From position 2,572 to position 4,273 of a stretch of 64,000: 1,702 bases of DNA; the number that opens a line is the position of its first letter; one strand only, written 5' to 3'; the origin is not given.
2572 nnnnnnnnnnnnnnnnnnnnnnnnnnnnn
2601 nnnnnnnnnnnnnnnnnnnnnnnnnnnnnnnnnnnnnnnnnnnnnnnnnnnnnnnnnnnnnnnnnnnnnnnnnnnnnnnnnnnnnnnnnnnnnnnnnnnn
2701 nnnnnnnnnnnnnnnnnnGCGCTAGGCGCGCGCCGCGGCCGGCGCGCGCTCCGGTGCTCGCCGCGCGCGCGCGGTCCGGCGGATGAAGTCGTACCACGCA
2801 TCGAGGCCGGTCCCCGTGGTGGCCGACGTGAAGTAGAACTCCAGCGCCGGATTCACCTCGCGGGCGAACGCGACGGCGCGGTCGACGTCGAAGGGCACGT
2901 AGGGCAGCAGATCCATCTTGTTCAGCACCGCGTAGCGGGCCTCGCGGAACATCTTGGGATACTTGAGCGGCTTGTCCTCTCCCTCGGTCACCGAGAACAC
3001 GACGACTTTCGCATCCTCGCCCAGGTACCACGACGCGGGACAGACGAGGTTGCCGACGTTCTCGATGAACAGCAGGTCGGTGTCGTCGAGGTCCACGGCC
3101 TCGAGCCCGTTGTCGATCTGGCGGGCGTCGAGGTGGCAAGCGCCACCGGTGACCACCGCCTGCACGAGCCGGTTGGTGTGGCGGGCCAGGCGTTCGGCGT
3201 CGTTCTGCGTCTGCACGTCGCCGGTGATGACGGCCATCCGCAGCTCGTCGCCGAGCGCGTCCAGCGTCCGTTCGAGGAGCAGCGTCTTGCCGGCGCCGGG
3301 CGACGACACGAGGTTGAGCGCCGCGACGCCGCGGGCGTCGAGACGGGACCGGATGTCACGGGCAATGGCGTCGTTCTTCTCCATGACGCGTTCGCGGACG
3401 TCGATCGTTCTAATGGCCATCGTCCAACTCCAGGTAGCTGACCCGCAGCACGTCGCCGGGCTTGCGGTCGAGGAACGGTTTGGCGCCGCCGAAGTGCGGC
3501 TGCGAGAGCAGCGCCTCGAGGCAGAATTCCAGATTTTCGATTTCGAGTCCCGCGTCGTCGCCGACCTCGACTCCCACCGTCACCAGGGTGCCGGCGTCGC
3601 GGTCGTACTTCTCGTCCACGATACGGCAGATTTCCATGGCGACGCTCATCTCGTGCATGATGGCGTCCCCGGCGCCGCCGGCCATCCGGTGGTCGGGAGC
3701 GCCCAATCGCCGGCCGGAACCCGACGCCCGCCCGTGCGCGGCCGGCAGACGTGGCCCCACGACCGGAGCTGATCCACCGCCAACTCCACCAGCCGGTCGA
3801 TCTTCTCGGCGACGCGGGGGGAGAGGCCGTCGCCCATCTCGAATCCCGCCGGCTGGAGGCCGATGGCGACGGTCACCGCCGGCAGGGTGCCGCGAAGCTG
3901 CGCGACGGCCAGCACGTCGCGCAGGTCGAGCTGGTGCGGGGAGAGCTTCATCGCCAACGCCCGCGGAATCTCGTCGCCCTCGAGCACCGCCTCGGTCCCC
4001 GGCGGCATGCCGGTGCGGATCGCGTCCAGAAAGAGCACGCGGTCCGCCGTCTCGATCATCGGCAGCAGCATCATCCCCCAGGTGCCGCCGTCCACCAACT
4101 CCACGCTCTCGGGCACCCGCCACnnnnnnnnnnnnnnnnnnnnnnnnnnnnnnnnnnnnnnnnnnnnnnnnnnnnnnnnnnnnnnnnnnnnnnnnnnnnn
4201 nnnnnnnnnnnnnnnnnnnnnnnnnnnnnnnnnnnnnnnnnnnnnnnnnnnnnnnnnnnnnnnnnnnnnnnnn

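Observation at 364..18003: The hydrogenase maturation locus is split by a 6.5-kb multihaem cytochrome / beta-barrel module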

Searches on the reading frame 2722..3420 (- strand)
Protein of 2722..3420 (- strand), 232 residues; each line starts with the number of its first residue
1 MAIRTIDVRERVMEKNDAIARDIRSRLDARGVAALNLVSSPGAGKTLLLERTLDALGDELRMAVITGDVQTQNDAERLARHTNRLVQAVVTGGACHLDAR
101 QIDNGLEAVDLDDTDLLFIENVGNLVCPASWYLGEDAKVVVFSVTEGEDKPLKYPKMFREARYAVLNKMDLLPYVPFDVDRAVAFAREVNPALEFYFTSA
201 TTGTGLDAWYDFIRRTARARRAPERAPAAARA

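Call 3: search_protein_families(library=pfam, proteins=[window:2722-3420:-])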
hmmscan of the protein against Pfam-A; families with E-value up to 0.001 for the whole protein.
window:2722-3420:- (232 aa): 1 family
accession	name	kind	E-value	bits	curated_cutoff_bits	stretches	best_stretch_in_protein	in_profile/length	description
PF02492.25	cobW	-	6.2e-23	81.7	20.7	1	36-195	4-178/180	CobW/HypB/UreG, nucleotide-binding domain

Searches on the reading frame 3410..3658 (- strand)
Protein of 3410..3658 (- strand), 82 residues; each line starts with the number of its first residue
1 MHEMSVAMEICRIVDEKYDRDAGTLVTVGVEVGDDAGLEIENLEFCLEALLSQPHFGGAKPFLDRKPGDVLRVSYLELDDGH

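Call 63: search_protein_families(library=ncbifam, proteins=[window:3410-3658:-], max_evalue=0.001)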
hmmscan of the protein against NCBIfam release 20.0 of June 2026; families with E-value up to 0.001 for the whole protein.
window:3410-3658:- (82 aa): 2 families
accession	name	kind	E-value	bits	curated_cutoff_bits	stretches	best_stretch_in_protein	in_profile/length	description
TIGR00100.1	hypA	equivalog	1.3e-06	28.4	88.1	1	1-60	1-61/116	hydrogenase maturation nickel metallochaperone HypA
NF001976.0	PRK00762.1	equivalog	8.9e-06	25.5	146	1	1-59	1-60/124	hydrogenase maturation nickel metallochaperone HypA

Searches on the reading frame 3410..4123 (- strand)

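Call 3: search_protein_families(library=pfam, proteins=[window:3410-4123:-])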
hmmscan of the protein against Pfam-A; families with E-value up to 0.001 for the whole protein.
window:3410-4123:- (237 aa): 1 family
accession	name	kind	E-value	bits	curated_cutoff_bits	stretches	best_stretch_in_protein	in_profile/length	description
PF01155.25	HypA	-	3.7e-07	30.6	28.9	1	156-215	1-61/112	Hydrogenase/urease nickel incorporation, metallochaperone, hypA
